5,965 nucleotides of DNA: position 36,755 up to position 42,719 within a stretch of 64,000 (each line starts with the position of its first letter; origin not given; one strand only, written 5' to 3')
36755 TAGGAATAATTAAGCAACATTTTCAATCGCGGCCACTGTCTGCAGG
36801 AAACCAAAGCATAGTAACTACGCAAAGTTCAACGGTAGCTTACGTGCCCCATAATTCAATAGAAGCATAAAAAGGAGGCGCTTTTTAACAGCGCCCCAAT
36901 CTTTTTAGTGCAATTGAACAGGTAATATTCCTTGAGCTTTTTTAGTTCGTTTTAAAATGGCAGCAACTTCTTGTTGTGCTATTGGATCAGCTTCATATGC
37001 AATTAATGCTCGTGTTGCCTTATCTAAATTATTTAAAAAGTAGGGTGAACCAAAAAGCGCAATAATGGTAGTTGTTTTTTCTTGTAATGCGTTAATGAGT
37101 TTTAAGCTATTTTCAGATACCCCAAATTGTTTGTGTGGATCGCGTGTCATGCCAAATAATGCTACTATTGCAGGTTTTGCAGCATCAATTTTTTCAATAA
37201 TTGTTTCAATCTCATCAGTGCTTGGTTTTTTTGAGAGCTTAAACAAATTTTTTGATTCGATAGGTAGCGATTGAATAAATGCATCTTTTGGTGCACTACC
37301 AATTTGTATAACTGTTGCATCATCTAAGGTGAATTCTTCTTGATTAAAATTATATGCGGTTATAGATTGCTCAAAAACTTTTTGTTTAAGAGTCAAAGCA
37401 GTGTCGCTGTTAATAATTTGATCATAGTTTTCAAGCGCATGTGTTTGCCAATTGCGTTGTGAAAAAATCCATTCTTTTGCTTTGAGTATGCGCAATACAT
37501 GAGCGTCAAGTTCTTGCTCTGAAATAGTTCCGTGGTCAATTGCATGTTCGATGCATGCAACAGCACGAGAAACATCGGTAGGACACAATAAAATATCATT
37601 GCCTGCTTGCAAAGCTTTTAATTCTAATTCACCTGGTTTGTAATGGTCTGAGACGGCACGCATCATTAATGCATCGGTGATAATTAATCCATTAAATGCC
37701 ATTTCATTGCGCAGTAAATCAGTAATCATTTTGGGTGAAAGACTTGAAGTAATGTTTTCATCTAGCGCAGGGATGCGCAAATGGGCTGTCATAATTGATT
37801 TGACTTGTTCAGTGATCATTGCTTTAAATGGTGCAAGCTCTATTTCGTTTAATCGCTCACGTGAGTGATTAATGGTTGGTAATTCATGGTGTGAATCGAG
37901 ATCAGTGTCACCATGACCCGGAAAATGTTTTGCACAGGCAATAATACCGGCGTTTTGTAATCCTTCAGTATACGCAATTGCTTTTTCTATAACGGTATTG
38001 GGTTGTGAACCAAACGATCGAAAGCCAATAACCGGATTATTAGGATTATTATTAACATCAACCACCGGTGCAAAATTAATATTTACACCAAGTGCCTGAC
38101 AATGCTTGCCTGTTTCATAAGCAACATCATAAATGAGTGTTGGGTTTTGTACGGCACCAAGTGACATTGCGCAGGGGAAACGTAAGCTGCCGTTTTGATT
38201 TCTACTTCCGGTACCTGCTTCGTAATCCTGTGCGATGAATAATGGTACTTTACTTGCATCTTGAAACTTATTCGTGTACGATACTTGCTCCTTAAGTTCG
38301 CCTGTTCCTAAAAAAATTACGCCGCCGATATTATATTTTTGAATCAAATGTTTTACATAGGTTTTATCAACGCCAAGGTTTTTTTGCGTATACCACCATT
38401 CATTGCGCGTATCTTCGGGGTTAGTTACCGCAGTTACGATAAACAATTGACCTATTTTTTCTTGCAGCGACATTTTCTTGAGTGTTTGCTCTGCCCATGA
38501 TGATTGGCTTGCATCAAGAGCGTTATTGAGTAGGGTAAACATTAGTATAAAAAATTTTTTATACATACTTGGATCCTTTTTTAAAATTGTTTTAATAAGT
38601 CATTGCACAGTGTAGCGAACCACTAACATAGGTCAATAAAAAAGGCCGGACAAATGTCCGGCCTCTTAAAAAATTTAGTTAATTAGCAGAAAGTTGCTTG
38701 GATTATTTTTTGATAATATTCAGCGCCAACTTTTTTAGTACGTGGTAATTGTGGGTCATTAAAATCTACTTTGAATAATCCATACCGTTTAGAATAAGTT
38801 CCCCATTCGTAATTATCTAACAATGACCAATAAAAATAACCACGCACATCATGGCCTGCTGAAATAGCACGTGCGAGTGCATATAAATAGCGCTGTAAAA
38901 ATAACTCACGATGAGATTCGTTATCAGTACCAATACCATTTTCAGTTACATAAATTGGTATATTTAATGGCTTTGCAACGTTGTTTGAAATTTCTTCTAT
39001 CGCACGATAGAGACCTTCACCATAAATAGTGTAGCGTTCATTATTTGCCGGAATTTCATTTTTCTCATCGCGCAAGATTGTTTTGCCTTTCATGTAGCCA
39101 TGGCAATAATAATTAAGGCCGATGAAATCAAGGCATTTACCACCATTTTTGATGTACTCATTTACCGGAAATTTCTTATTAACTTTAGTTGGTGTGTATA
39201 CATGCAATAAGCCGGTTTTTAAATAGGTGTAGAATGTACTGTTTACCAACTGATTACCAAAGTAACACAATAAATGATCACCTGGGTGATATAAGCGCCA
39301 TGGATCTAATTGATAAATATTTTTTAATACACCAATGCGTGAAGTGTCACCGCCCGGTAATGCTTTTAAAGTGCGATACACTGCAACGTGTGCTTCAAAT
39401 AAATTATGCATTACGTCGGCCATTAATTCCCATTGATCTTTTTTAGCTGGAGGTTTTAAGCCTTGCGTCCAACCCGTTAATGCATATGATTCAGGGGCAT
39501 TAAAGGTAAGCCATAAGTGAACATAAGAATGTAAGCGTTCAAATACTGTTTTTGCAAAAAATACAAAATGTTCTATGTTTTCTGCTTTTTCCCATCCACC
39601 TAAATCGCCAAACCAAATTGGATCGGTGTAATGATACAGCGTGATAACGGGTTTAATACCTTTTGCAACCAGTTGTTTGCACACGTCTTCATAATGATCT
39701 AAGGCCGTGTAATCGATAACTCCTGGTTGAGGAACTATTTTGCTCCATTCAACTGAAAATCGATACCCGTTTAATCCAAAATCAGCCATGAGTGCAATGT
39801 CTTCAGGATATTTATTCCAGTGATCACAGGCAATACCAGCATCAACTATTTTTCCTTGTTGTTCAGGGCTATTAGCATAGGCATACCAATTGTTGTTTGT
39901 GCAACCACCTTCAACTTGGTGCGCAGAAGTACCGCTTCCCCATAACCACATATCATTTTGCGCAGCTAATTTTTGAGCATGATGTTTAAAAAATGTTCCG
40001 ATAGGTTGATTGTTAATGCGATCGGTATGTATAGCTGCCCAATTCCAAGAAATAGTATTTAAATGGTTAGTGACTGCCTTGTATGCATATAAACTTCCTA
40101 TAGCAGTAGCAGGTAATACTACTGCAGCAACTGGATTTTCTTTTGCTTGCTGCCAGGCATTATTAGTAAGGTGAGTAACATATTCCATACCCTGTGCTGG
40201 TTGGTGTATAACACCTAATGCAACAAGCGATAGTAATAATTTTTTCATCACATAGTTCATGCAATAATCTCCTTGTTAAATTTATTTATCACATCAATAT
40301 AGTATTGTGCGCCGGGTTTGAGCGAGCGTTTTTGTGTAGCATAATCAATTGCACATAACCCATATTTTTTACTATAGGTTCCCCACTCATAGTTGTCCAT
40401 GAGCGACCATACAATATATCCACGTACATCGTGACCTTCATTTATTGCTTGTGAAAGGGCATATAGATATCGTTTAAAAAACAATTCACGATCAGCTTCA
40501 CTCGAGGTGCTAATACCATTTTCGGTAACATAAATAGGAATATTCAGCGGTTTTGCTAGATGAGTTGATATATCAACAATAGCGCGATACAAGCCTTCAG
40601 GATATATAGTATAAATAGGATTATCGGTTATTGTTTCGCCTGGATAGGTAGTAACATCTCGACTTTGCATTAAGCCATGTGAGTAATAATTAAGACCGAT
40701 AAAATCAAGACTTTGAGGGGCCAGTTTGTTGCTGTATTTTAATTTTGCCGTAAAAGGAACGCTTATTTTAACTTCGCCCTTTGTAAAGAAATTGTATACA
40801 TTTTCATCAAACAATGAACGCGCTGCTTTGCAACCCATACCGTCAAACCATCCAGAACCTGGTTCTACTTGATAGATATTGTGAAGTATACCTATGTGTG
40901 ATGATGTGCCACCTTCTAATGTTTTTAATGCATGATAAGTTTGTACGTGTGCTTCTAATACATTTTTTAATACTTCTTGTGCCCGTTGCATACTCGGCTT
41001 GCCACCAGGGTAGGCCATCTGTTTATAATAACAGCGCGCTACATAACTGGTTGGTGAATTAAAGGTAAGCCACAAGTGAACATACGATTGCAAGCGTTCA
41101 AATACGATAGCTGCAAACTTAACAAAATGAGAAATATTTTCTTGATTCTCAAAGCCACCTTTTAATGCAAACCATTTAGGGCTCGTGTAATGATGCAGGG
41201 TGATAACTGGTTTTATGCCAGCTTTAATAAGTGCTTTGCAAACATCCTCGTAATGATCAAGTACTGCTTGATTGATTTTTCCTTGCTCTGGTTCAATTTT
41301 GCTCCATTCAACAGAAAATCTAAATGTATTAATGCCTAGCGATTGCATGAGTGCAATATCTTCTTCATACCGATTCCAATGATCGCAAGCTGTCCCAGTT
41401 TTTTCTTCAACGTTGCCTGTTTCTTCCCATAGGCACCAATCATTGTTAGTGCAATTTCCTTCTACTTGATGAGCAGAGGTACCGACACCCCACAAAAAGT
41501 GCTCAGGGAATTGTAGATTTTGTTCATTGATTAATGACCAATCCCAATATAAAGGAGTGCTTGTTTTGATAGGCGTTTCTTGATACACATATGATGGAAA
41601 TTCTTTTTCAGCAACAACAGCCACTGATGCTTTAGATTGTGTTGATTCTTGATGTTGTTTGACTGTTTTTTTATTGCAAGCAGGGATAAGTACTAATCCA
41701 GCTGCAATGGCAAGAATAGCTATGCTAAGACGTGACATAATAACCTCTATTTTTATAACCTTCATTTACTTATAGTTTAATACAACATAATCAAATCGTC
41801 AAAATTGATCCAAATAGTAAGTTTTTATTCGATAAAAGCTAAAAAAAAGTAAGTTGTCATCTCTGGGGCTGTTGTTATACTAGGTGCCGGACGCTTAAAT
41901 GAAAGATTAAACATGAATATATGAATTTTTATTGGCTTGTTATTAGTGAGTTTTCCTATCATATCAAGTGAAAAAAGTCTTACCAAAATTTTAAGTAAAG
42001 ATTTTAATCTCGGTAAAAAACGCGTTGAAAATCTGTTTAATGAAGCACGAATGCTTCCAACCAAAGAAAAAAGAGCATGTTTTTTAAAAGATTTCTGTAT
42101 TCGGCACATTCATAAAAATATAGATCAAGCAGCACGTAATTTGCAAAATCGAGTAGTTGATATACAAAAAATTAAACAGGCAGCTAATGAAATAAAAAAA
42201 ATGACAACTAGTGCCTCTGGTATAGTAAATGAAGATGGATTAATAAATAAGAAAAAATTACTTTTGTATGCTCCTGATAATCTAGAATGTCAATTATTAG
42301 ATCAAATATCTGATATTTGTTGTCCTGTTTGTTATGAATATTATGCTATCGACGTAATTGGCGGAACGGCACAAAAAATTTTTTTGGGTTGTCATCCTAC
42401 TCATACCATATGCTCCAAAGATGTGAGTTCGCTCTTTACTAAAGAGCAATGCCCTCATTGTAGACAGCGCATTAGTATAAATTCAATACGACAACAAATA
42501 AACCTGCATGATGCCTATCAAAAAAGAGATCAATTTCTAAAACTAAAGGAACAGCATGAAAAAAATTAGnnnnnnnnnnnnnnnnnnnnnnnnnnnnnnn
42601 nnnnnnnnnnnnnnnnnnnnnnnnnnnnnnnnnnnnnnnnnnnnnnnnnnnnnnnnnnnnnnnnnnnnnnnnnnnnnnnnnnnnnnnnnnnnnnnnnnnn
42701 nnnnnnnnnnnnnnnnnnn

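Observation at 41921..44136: Two adjacent RING-type zinc-finger proteins with a conserved C-x2-D variant of the sixth ligand, plus a possible truncated third copy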

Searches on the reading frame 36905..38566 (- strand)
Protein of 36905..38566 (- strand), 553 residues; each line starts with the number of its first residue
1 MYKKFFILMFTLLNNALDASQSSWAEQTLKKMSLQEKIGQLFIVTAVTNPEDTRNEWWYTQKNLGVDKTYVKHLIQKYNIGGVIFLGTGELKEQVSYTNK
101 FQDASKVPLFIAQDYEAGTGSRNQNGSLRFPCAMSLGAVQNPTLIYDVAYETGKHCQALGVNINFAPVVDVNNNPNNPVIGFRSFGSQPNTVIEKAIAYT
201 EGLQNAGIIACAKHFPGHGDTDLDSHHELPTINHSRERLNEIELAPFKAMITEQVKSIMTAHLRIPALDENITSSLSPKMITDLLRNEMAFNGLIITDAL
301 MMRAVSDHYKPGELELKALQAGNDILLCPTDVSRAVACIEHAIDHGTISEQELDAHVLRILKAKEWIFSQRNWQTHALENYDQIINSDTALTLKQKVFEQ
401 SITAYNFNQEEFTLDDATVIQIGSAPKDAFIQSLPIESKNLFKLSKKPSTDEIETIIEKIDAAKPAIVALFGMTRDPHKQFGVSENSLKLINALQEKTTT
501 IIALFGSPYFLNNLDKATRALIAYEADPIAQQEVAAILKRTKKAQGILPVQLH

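Call 64: search_protein_families(library=pfam, proteins=[window:36905-38566:-], max_evalue=0.001)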
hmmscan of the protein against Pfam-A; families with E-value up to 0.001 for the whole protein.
window:36905-38566:- (553 aa): 1 family
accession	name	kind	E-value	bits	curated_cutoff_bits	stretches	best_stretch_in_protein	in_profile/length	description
PF00933.27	Glyco_hydro_3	-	1e-84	285.1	27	1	34-362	2-315/316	Glycosyl hydrolase family 3 N terminal domain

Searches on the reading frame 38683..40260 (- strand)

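Call 64: search_protein_families(library=pfam, proteins=[window:38683-40260:-], max_evalue=0.001)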
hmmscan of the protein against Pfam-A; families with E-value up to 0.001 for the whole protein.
window:38683-40260:- (525 aa): 2 families
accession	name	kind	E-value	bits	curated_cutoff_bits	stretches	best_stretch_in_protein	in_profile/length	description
PF00232.24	Glyco_hydro_1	-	3e-81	273.6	22.6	1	104-522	8-450/453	Glycosyl hydrolase family 1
PF02449.21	Glyco_hydro_42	-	0.0003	20.7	21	0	149-217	10-76/376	Beta-galactosidase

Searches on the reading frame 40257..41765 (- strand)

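Call 64: search_protein_families(library=pfam, proteins=[window:40257-41765:-], max_evalue=0.001)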
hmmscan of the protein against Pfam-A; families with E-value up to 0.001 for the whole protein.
window:40257-41765:- (502 aa): 3 families
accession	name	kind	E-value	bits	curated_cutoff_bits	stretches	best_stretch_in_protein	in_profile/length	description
PF00232.24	Glyco_hydro_1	-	5.3e-80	269.5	22.6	1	85-495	4-450/453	Glycosyl hydrolase family 1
PF00150.24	Cellulase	-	3.8e-08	33.6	23.5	1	130-225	17-116/272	Cellulase (glycosyl hydrolase family 5)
PF02449.21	Glyco_hydro_42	-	4.2e-07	30.1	21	1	131-200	10-77/376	Beta-galactosidase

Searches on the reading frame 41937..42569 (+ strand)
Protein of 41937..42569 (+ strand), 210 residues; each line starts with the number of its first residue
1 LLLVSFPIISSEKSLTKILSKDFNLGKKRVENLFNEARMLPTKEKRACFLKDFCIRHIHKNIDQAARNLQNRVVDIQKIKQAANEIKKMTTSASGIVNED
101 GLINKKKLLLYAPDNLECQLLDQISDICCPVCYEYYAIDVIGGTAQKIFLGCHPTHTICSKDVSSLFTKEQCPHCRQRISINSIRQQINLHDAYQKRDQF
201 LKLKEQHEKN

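Call 3: search_protein_families(library=pfam, proteins=[window:41937-42569:+], max_evalue=10)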
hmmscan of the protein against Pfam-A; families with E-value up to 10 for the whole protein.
window:41937-42569:+ (210 aa): 6 families
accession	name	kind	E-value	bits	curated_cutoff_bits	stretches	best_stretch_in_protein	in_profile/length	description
PF05605.18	zf-Di19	-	0.073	13.8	27.5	1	171-190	4-23/54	Drought induced 19 protein (Di19), zinc-binding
PF00462.30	Glutaredoxin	-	0.087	13.5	22.9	1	166-177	3-14/60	Glutaredoxin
PF24441.1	DUF7560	-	0.09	12.9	27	1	171-183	7-19/44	Family of unknown function (DUF7560)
PF13920.12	zf-C3HC4_3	-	0.22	11.8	27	1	128-180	4-47/49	Zinc finger, C3HC4 type (RING finger)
PF21362.3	Sina_RING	-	0.57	10.8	29.3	0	129-175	1-35/35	E3 ubiquitin-protein ligase sina/sinah, RING finger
PF14255.11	Cys_rich_CPXG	-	1.6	9.2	25.2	1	171-181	2-12/52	Cysteine-rich CPXCG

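Call 7: find_homologous_proteins(query=window:41937-42569:+, max_evalue=0.01)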
Query window:41937-42569:+ (210 aa): 1 proteins with E <= 0.01 among 130 candidates.
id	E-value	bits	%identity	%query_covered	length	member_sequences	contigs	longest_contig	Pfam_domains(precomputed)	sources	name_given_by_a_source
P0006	1.1e-133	461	100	99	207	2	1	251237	-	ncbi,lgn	ncbi:MAG: hypothetical protein ACOYT8_05120 [Candidatus Dependentiae bacterium]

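Call 63: search_protein_families(library=ncbifam, proteins=[window:41937-42569:+], max_evalue=1)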
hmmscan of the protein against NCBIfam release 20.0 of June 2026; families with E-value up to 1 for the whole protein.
window:41937-42569:+ (210 aa): 2 families
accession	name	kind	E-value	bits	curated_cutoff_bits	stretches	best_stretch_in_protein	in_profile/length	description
NF047338.1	gluta_UXX_star_3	exception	0.12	12.5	97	0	166-178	3-15/70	UXX-star (seleno)protein family 3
NF008952.0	PRK12295.1-5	equivalog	0.19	10.9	360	1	28-90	219-279/363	ATP phosphoribosyltransferase regulatory subunit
